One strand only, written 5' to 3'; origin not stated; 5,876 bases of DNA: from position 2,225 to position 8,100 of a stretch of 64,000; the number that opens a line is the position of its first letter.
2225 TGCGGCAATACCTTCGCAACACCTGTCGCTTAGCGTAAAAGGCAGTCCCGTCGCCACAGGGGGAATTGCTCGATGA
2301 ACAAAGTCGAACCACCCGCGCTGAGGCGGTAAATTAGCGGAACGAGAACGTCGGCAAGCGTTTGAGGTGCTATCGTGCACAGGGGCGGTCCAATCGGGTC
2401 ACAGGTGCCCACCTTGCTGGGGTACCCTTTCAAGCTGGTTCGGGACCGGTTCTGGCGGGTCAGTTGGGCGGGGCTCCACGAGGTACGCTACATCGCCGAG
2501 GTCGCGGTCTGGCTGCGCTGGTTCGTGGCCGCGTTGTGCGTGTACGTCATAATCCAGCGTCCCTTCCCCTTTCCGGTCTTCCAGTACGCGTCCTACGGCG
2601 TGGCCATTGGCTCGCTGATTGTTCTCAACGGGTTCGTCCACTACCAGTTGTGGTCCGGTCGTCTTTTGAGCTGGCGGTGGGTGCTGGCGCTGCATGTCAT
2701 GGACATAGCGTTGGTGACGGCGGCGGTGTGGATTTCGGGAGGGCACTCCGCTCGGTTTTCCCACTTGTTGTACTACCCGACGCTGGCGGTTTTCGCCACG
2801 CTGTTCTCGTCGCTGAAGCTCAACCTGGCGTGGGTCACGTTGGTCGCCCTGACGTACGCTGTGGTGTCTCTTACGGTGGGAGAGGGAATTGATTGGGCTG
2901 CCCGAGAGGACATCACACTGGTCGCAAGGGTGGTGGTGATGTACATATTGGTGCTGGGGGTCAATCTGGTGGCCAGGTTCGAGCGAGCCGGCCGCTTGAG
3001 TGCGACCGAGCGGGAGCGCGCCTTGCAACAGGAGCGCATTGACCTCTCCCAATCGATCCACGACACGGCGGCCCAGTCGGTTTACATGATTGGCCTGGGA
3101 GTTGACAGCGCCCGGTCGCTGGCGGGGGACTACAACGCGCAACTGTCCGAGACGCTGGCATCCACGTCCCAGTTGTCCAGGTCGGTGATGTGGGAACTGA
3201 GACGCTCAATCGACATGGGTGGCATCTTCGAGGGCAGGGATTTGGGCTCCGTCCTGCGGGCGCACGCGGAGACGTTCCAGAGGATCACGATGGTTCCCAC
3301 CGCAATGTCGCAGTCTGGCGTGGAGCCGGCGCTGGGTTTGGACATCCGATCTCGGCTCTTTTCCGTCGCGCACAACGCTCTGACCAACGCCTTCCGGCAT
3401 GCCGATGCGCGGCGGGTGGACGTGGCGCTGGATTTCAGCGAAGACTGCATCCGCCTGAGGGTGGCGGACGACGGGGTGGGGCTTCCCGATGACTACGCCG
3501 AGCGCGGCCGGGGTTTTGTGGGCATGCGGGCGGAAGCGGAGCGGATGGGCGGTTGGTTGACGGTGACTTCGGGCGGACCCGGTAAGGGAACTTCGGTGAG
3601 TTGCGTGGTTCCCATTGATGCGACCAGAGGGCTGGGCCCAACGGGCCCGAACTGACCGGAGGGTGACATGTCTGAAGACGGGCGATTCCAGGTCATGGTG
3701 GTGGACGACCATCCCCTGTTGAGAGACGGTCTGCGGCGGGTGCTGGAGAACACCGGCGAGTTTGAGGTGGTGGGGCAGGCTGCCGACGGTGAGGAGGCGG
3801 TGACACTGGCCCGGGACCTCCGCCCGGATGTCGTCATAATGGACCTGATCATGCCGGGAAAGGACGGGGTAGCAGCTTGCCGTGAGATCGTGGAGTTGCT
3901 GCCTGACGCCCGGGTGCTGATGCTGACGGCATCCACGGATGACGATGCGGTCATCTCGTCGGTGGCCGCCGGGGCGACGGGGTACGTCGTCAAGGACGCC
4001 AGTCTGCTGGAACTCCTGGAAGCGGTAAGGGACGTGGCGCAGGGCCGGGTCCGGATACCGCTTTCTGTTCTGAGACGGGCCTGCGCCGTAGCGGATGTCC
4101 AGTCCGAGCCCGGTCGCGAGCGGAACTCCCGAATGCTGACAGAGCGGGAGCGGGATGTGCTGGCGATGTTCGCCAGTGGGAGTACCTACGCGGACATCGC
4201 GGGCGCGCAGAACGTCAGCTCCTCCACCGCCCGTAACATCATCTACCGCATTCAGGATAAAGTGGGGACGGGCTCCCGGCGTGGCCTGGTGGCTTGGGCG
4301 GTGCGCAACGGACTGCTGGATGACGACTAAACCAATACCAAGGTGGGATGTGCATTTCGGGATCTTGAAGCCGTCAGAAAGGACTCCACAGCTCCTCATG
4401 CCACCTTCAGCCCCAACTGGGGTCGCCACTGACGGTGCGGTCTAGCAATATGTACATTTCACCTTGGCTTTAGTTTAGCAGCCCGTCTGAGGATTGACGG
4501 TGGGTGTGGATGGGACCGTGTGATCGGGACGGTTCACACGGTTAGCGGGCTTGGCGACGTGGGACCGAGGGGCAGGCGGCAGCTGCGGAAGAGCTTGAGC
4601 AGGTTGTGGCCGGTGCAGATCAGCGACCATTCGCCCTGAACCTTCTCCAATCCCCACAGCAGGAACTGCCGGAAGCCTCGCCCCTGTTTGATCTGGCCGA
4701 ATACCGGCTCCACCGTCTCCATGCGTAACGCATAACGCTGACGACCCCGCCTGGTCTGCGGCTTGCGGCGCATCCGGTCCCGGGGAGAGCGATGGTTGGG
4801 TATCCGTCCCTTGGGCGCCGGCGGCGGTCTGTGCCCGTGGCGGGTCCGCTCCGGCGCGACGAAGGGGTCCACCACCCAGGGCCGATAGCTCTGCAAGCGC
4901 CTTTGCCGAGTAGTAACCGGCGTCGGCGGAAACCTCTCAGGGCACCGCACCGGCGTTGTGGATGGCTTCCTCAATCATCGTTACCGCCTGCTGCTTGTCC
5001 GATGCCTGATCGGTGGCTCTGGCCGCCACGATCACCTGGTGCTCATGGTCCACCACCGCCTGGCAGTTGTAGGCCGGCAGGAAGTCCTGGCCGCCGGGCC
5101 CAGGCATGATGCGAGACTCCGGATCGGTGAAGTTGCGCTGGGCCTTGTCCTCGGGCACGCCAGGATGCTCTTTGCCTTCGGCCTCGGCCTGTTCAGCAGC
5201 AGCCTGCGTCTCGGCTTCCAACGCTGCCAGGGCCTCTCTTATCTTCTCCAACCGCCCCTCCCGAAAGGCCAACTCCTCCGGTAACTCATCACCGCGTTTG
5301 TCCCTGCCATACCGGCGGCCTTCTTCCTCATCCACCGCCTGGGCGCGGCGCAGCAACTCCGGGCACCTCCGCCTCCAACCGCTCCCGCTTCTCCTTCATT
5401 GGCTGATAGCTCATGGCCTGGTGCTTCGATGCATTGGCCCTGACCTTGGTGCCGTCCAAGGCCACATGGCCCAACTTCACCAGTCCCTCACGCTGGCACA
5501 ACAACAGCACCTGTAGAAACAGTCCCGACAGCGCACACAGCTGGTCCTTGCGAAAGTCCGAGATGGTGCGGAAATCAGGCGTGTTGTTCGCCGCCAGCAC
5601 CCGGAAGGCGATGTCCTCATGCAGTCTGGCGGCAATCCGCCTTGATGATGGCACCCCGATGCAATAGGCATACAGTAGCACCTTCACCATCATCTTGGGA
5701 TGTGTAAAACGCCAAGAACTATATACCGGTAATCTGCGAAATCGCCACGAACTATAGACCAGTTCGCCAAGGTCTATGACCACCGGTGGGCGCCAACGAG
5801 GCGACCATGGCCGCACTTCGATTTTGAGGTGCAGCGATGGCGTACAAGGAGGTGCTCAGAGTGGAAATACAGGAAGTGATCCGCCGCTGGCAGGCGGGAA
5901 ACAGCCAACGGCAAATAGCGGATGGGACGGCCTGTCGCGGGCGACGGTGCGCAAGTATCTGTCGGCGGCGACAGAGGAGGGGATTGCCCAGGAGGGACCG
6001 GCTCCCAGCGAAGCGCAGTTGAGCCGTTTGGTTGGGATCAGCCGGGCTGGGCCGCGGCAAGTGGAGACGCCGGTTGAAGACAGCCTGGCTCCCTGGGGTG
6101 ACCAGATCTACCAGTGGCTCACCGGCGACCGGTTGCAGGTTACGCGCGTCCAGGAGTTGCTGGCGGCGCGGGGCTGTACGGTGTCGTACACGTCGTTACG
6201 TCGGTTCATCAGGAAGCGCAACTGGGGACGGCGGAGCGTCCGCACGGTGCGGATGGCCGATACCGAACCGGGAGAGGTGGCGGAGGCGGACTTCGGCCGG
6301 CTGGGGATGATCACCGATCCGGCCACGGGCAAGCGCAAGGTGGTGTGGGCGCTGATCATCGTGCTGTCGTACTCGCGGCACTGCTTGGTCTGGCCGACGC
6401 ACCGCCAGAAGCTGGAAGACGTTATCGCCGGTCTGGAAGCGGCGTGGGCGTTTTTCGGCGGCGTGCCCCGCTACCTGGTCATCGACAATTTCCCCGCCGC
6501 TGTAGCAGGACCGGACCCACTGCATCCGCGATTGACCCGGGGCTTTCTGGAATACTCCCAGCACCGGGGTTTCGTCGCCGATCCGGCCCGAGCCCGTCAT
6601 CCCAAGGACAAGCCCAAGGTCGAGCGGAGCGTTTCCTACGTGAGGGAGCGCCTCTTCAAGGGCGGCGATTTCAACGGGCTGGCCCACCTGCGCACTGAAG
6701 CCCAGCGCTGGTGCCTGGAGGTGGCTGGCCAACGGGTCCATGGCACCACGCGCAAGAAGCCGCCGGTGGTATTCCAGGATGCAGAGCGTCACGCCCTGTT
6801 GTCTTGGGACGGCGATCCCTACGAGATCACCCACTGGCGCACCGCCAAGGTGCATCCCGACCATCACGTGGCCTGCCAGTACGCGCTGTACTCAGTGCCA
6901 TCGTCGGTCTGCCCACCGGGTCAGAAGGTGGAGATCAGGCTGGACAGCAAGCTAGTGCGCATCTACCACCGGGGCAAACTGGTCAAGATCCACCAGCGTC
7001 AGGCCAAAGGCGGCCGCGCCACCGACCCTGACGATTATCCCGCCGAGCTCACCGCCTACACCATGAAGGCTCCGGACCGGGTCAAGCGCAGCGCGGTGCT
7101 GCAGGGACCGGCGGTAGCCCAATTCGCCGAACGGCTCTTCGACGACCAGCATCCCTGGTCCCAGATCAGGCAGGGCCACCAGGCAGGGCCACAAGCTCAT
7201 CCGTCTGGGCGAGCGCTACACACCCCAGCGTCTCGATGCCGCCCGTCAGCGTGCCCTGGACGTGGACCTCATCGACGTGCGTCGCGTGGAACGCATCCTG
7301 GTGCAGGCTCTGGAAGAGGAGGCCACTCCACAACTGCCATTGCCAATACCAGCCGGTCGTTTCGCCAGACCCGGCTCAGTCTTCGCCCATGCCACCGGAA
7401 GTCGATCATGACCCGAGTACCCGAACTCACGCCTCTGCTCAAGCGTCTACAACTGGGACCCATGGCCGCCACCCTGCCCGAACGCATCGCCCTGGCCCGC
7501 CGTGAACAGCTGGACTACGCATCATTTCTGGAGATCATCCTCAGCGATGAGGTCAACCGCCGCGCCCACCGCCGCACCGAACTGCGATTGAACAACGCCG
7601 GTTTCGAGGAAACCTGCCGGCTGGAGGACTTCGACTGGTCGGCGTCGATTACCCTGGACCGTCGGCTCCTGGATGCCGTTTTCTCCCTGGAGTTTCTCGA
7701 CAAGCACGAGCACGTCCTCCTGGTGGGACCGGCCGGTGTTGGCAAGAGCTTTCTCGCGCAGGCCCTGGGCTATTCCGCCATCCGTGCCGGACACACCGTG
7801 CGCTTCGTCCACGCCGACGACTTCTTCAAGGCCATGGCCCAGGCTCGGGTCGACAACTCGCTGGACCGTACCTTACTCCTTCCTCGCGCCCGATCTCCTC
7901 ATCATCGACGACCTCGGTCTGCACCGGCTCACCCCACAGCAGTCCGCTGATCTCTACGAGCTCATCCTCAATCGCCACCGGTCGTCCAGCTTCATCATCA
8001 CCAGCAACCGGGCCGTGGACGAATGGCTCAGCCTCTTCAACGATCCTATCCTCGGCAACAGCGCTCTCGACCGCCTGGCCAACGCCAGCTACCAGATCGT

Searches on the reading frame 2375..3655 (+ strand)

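Call 47: search_protein_families(library=pfam, proteins=[window:2375-3655:+], max_evalue=0.00001)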
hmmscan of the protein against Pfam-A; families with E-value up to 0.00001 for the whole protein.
window:2375-3655:+ (426 aa): 2 families
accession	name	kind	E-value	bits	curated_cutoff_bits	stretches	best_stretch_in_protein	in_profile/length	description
PF02518.31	HATPase_c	-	1.8e-12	48.1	26.4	1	326-414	4-109/111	Histidine kinase-, DNA gyrase B-, and HSP90-like ATPase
PF07730.19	HisKA_3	-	7.8e-08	33.2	24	1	220-279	1-60/68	Histidine kinase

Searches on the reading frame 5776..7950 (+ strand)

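Call 47: search_protein_families(library=pfam, proteins=[window:5776-7950:+], max_evalue=0.00001)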
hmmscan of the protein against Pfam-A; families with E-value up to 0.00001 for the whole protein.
window:5776-7950:+ (724 aa): 4 families
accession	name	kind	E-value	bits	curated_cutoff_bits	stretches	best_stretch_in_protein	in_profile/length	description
PF01695.23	IstB_IS21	-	7.7e-31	107.9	24.1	1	555-700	3-148/238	IstB-like ATP binding protein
PF22483.2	Mu-transpos_C_2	-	8.5e-15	54.7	27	1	347-413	4-69/73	Mu transposase, C-terminal domain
PF00665.32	rve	-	1.3e-09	38.6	32.6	1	163-276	2-102/102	Integrase core domain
PF20720.3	nSTAND3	-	5.2e-06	26.7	27.2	1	638-687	11-61/155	Novel STAND NTPase 3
